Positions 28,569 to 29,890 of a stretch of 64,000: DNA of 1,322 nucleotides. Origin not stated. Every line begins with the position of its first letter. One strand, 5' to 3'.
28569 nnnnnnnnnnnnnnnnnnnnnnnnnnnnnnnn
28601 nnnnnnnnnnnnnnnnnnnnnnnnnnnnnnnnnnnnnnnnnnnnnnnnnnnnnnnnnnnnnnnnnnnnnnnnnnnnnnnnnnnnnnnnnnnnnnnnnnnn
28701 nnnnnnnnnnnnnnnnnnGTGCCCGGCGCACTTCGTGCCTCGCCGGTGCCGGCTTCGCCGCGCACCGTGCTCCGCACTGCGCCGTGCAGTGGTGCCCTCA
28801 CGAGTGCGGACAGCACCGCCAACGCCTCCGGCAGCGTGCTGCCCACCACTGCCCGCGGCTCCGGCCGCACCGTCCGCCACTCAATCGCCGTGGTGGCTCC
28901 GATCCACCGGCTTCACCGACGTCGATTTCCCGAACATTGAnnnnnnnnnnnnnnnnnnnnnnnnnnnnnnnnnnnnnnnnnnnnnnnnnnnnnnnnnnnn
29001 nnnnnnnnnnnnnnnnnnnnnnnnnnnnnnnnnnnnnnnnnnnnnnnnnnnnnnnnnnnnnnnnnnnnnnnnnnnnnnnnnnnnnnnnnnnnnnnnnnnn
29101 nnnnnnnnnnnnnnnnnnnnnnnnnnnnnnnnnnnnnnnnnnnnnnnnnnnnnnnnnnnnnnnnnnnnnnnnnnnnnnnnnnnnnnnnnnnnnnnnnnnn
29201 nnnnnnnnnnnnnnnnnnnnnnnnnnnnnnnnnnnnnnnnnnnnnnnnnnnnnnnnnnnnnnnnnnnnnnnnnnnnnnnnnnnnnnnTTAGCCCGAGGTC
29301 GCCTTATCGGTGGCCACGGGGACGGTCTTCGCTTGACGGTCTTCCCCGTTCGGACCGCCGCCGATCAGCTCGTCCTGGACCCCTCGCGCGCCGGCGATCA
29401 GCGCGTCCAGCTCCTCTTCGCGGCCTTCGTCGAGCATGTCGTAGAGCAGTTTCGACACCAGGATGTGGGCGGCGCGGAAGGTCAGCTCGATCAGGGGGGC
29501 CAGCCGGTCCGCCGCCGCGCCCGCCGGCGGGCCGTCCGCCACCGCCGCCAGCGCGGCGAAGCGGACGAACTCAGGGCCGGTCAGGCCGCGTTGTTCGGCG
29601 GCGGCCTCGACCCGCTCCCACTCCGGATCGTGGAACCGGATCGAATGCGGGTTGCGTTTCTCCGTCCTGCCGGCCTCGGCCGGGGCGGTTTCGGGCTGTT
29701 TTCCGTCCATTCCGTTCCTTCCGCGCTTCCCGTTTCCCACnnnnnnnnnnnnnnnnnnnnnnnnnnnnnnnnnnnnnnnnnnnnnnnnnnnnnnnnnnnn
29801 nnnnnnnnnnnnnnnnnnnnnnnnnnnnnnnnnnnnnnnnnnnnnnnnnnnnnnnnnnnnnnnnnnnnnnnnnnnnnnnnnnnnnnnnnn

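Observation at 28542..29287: Four 17-bp palindromic-core iterons in a 745-bp gene-free gap next to an RHH gene and the relaxase: candidate oriT/operator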

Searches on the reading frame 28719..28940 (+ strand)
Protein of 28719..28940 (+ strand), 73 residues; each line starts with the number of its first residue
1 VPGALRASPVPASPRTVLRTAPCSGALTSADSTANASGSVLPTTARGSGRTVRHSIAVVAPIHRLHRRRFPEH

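Call 6: search_protein_families(library=pfam, proteins=[window:28719-28940:+], max_evalue=0.01)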
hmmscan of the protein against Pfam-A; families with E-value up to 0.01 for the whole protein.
window:28719-28940:+ (73 aa): 0 families

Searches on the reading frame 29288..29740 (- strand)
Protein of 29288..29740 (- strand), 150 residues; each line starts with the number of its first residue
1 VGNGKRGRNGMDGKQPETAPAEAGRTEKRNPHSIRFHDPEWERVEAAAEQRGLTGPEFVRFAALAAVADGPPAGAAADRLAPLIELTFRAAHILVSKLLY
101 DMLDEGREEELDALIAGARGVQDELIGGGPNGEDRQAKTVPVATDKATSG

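Call 6: search_protein_families(library=pfam, proteins=[window:29288-29740:-], max_evalue=0.01)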
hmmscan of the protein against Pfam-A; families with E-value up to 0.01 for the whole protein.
window:29288-29740:- (150 aa): 0 families

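Call 7: search_protein_families(library=ncbifam, proteins=[window:29288-29740:-], max_evalue=0.01)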
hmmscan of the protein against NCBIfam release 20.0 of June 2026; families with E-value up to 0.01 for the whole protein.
window:29288-29740:- (150 aa): 0 families

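Call 13: find_homologous_proteins(query=window:29291-29710:-, max_evalue=0.001)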
Query seq(140 aa) (140 aa): 246 proteins with E <= 0.001 among 705 candidates; the best 120 are listed.
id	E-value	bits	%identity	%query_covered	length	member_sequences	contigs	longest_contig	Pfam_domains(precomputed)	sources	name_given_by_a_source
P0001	1.3e-67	244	84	100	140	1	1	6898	-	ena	-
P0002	2.4e-66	240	90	89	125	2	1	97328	-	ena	-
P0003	5.4e-66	239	88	91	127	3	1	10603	-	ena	-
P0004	1.9e-65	237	89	89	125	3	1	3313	-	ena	-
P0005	4.4e-65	236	89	89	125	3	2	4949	-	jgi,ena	-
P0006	7.6e-65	235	88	89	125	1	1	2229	-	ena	-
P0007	1.0e-64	235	89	89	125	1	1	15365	-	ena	-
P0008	1.9e-64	234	90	89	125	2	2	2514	-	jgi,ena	-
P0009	2.4e-64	234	87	89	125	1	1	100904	-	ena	-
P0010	1.3e-63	231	88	89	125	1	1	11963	-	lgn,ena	-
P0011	2.2e-63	230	87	91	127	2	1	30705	-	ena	-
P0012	4.1e-63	230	87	89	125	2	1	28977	-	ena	-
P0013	1.6e-62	228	86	89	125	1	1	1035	-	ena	-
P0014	1.9e-62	227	87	89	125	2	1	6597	-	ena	-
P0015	4.1e-62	226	87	89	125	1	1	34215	-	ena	-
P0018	1.6e-61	224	85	89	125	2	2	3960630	-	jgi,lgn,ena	-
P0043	2.3e-47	179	70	89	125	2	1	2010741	-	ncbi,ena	-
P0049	1.8e-44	169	99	60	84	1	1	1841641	-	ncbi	-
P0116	3.1e-38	149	61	84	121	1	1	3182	PF21983.3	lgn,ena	-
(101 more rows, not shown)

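Call 15: find_encoding_contigs(protein=P0049, flank=6000, max_places=3)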
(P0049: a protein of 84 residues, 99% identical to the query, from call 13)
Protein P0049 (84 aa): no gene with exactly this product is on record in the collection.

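Call 16: find_encoding_contigs(protein=P0018, flank=6000, max_places=3)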
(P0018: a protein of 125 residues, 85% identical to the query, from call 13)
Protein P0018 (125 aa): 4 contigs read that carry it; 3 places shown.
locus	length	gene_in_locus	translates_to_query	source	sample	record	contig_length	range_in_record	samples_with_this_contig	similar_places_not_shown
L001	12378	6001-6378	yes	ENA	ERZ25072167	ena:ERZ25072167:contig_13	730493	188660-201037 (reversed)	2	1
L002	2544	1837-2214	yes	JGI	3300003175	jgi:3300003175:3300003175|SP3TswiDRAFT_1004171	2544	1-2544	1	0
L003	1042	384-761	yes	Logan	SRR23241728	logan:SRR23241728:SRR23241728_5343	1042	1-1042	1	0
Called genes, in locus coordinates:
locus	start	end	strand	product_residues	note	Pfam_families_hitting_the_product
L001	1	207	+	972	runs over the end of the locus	PF07916:TraG_N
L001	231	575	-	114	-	-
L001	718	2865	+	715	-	PF10412:TrwB_AAD_bind, PF02534:T4SS-DNA_transf, PF12696:TraG-D_C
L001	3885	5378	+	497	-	PF13086:AAA_11 (faint), PF13604:AAA_30, PF13245:AAA_19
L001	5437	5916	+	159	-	PF13538:UvrD_C_2 (weak)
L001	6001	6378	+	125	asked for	-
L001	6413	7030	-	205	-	-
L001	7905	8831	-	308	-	PF10686:YAcAr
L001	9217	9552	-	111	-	PF14216:DUF4326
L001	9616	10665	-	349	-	PF23639:DUF7146, PF13362:Toprim_3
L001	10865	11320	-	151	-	PF00436:SSB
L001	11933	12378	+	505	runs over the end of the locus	PF00078:RVT_1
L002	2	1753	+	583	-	?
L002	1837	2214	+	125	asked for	-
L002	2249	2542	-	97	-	?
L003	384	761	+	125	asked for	-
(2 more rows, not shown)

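Call 17: find_encoding_contigs(protein=P0043, flank=6000, max_places=3)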
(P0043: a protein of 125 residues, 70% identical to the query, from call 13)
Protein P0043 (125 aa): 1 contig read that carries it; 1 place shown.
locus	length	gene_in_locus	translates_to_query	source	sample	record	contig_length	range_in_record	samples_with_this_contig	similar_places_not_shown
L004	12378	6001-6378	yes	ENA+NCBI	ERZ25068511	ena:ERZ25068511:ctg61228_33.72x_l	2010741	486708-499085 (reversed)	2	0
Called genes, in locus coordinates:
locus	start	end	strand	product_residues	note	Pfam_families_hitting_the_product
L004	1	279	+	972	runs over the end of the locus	PF07916:TraG_N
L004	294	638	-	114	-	-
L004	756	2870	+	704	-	PF10412:TrwB_AAD_bind, PF02534:T4SS-DNA_transf, PF12696:TraG-D_C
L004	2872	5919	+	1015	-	PF08751:TrwC, PF13604:AAA_30, PF01443:Viral_helicase1 (faint), PF13245:AAA_19, PF22232:TraI_hel_assoc_N (faint), PF13538:UvrD_C_2 (weak)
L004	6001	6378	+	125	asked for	-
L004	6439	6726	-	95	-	-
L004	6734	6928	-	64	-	-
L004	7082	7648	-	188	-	-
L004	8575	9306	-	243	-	-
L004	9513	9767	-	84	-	PF10686:YAcAr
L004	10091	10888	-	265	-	-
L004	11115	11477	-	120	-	-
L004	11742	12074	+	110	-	-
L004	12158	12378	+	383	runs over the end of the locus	-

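Call 21: search_solved_structures(query=A1, max_evalue=10, show_alignments=3)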
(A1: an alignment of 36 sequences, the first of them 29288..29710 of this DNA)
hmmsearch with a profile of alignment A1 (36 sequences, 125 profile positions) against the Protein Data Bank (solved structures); distinct sequences matched with E-value up to 10: 2.
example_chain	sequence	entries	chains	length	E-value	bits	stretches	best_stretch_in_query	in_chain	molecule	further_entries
2ba3_A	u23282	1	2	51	0.014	18.7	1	15-54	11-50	NikA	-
7ak7_C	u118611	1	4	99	0.1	16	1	9-60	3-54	CopG family transcriptional regulator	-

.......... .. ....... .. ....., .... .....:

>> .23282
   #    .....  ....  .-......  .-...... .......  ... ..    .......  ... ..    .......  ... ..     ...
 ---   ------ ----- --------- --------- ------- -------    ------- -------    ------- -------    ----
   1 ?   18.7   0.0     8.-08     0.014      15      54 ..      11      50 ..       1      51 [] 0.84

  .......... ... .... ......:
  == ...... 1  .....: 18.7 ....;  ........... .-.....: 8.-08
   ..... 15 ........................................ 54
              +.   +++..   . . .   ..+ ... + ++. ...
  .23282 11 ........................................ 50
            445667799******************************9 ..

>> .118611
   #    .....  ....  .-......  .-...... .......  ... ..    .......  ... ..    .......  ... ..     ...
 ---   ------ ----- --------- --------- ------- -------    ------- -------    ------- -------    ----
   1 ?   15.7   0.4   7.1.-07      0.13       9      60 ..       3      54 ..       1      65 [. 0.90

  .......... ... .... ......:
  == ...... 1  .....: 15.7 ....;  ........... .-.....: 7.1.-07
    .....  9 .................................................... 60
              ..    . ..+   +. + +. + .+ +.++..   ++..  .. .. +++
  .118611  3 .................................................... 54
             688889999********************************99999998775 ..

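Call 22: search_protein_families(library=pfam, alignment_id=A1, max_evalue=1)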
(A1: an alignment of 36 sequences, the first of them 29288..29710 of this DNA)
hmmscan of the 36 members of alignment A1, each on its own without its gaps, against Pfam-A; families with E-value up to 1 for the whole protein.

A. member 1, window:29288-29710:- (140 aa): 2 families
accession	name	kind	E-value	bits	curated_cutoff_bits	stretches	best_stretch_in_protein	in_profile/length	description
PF21983.2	NikA-like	-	0.012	16.2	27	1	19-54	4-39/72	Mobilization protein NikA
PF20789.3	4HBT_3C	-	0.093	13.4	24.1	1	7-68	15-76/140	Acyl-CoA thioesterase C-terminal domain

B. families by the number of members that match (of 36 scanned): 7 families
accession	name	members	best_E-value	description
PF21983.2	NikA-like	36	6.6e-06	Mobilization protein NikA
PF19807.5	DUF6290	4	0.003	Family of unknown function (DUF6290)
PF20789.3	4HBT_3C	2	0.075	Acyl-CoA thioesterase C-terminal domain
PF17765.7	MLTR_LBD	1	0.028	MmyB-like transcription regulator ligand binding domain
PF07878.17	RHH_5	1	0.04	CopG-like RHH_1 or ribbon-helix-helix domain, RHH_5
PF20242.3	Emfourin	1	0.096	Emfourin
PF06684.16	AA_synth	1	0.16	Amino acid synthesis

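Call 24: find_related_loci(query=A1, collection=genome_contigs, flank=8000)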
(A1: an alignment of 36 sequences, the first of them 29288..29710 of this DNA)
Query A1 (140 aa) in genome_contigs; peptide patterns used: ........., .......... (x = any residue, [..] = any of these).
64 stretches matched a pattern; 53 encode a relative of the query (tblastn E <= 1e-3); 52 distinct loci.
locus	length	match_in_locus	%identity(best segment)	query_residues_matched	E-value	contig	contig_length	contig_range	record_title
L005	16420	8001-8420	83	1-140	7e-64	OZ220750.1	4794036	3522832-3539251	MAG: Alphaproteobacteria bacterium isolate e85b98a5-d515-444b-a553-27111d8e7dd0 genome assembly, chromosome: 1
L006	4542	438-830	85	1-131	5e-60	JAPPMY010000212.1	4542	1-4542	MAG: Rhodospirillales bacterium isolate RHO3_bin_58 NODE_17344_length_4542_cov_27.040784, whole genome shotgun sequence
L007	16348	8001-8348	89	1-116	4e-55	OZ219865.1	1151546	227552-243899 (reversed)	MAG: Alphaproteobacteria bacterium isolate 558767b7-c9c4-4971-8057-2abcdc083aa7 genome assembly, chromosome: 1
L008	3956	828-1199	71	1-124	6e-51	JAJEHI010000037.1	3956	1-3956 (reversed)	MAG: Defluviicoccus sp. isolate p16x60bins.37 k141_657326, whole genome shotgun sequence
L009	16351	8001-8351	72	1-120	1e-50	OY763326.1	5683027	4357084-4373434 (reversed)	MAG: Alphaproteobacteria bacterium isolate a2cc6ff1-66e2-439d-8a67-f3e3a687b116 genome assembly, chromosome: 1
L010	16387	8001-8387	61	1-129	2e-48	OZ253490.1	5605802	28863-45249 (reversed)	MAG: Alphaproteobacteria bacterium isolate 903b7664-a1a7-4c44-9fb1-b1fc7b96e1ef genome assembly, chromosome: 1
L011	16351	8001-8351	68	1-120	3e-48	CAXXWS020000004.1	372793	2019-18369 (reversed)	MAG: Alphaproteobacteria bacterium isolate 6cdd39bc-b7d8-419f-bd13-d60c8cdfee59 genome assembly, contig: contig_4, whole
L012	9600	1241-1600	64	1-120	5e-48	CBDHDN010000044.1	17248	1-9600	MAG: Alphaproteobacteria bacterium isolate db8b3522-1e14-40fc-9e30-f82ebbdce12e genome assembly, contig: contig_44, whol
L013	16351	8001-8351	67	1-120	3e-46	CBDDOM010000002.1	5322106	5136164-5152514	MAG: Alphaproteobacteria bacterium isolate 78d396fd-9330-4943-9dc2-f94f35060de0 genome assembly, contig: contig_2, whole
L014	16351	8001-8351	67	1-120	3e-46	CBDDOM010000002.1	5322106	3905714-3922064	MAG: Alphaproteobacteria bacterium isolate 78d396fd-9330-4943-9dc2-f94f35060de0 genome assembly, contig: contig_2, whole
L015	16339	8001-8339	67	1-116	1e-45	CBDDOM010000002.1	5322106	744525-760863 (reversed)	MAG: Alphaproteobacteria bacterium isolate 78d396fd-9330-4943-9dc2-f94f35060de0 genome assembly, contig: contig_2, whole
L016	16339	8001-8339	66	1-116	4e-45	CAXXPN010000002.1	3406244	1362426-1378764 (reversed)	MAG: Alphaproteobacteria bacterium isolate 777528ef-fd8a-40bb-88bf-29da65da1541 genome assembly, contig: contig_2, whole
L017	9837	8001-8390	68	1-130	6e-45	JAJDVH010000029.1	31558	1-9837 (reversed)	MAG: Alphaproteobacteria bacterium isolate jk18x22bins.31 k141_293964, whole genome shotgun sequence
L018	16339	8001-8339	66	1-116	8e-44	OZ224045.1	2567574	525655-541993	MAG: Alphaproteobacteria bacterium isolate 6cdd39bc-b7d8-419f-bd13-d60c8cdfee59 genome assembly, chromosome: 1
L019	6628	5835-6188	68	1-121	4e-42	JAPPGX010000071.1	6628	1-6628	MAG: Acidobacteriota bacterium isolate RHO1_bin_67 NODE_13067_length_6628_cov_100.513921, whole genome shotgun sequence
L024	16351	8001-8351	60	1-120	6e-40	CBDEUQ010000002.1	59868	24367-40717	MAG: Alphaproteobacteria bacterium isolate 2f44908d-55c9-476c-8e70-9e68d195b5b4 genome assembly, contig: contig_2, whole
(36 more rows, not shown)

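Call 27: predict_structure(alignment_id=A1)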
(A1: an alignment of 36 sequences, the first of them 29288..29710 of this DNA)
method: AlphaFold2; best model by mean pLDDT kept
length: 140 residues; sequences in the alignment: 36
mean_pLDDT: 63.7   pTM: 0.38
mean pLDDT of the five models: 63.7, 61.1, 59.9, 59.5, 56.3
residues with pLDDT >= 90: 20; 70-90: 32; 50-70: 41; < 50: 47
segments of 3 or more residues with pLDDT < 50: 1-26, 121-140
pLDDT, mean of each block of 10 residues (from residue 1): 40 40 49 66 64 63 66 81 89 97 90 69 39 39
secondary structure, 60 per line:
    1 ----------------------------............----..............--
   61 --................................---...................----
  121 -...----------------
elements in order: H29-40 H45-58 H63-94 H98-116

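Call 50: fold_search(model_id=the predicted structure, library=pdb)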
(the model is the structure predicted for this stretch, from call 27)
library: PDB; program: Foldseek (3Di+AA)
matches with E <= 10: 15; with E <= 0.001: 0
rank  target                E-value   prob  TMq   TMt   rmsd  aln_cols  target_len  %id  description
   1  6s1k_E                3.4e+00  0.14  0.25  0.33  12.5        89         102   18  E. coli Core Signaling Unit, carrying QQQQ receptor mutation (released 2020-01-22)
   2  4ypf                  4.5e+00  0.11  0.19  0.07   9.3        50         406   16  Crystal structure of T. cruzi Histidyl-tRNA synthetase in complex with quinolin-3-amine (Chem 84) (released 2015-08-12)
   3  9n6c_C                6.1e+00  0.06  0.20  0.08  11.5        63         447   13  Structure of the Retron IA Complex without the HNH Nuclease (released 2025-04-23)
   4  2chp_C                6.6e+00  0.08  0.21  0.20   7.9        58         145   21  Crystal structure of the dodecameric ferritin MrgA from B. subtilis 168 (released 2007-04-03)
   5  8ada_B                7.0e+00  0.09  0.23  0.39   3.7        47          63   15  Crystal structure of ClpC2 N-terminal domain (released 2023-03-29)
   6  2g0u_MODEL_1_A        7.5e+00  0.08  0.27  0.39  12.6        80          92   20  Solution Structure of Monomeric BsaL, the Type III Secretion Needle Protein of Burkholderia pseudomallei (released 2006-05-23)
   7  9m05_E                8.0e+00  0.10  0.36  0.26  12.0        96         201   19  Cryo-EM structure of dVGAC complexed with iodide (released 2025-10-29)
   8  8zwo_C                8.0e+00  0.10  0.26  0.13   3.7        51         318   12  Structure of CTF18-PCNA with ATP (released 2025-06-18)
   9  8yq6_D                8.0e+00  0.09  0.36  0.26  11.9        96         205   19  Cryo-EM structure of a de novo designed voltage-gated anion channel (dVGAC) (released 2025-09-24)
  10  9mty_A                8.0e+00  0.08  0.23  0.12   8.4        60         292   18  Structure of TIGR-TasR in complex with tigRNA and target DNA after DNA cleavage (released 2025-03-05)
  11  5aiz                  9.0e+00  0.09  0.25  0.30   5.6        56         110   20  The PIAS-like coactivator Zmiz1 is a direct and selective cofactor of Notch1 in T-cell development and leukemia (released 2015-10-28)
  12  4uxw_C                9.7e+00  0.08  0.28  0.36   9.7        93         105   12  Structure of delta4-DgkA-apo in 9.9 MAG (released 2015-09-30)
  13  9a65_A                9.7e+00  0.06  0.28  0.08  18.9        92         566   18  Integrative model of YVAQ-MCPB by crosslinking MS and deep learning (released 2024-09-18)
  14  5jwi_B                9.7e+00  0.04  0.13  0.04   8.3        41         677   20  Crystal structure of Porphyromonas endodontalis DPP11 in complex with dipeptide Arg-Glu (released 2017-06-14)
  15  9ubw_K                9.7e+00  0.02  0.18  0.17  10.2       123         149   14  The atomic coordinates of the mouse CatSper dimer (released 2025-12-31)

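Call 66: list_cluster_members(proteins=[P0049, P0001])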
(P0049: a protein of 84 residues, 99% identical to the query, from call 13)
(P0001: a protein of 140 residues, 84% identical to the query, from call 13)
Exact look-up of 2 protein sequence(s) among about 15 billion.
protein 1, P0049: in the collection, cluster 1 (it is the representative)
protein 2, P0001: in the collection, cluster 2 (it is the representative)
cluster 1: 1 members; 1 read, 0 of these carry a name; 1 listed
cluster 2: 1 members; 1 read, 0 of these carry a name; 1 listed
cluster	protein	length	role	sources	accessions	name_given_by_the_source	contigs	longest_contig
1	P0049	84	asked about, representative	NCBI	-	-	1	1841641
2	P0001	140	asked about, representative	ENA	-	-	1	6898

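Call 74: find_encoding_contigs(protein=P0116, flank=3000, max_places=3)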
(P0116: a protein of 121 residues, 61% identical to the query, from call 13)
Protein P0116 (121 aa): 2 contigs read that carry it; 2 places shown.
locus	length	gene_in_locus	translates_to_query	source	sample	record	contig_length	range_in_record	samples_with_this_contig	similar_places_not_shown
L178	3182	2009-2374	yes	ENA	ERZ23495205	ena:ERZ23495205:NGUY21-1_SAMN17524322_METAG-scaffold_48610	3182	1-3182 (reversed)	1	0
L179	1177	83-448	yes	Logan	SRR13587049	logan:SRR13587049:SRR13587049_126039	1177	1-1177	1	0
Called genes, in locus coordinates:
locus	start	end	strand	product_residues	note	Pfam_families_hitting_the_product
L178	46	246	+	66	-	-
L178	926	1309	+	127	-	-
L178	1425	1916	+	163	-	-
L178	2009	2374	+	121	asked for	PF21983:NikA-like (weak)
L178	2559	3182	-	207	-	?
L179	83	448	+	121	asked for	PF21983:NikA-like (weak)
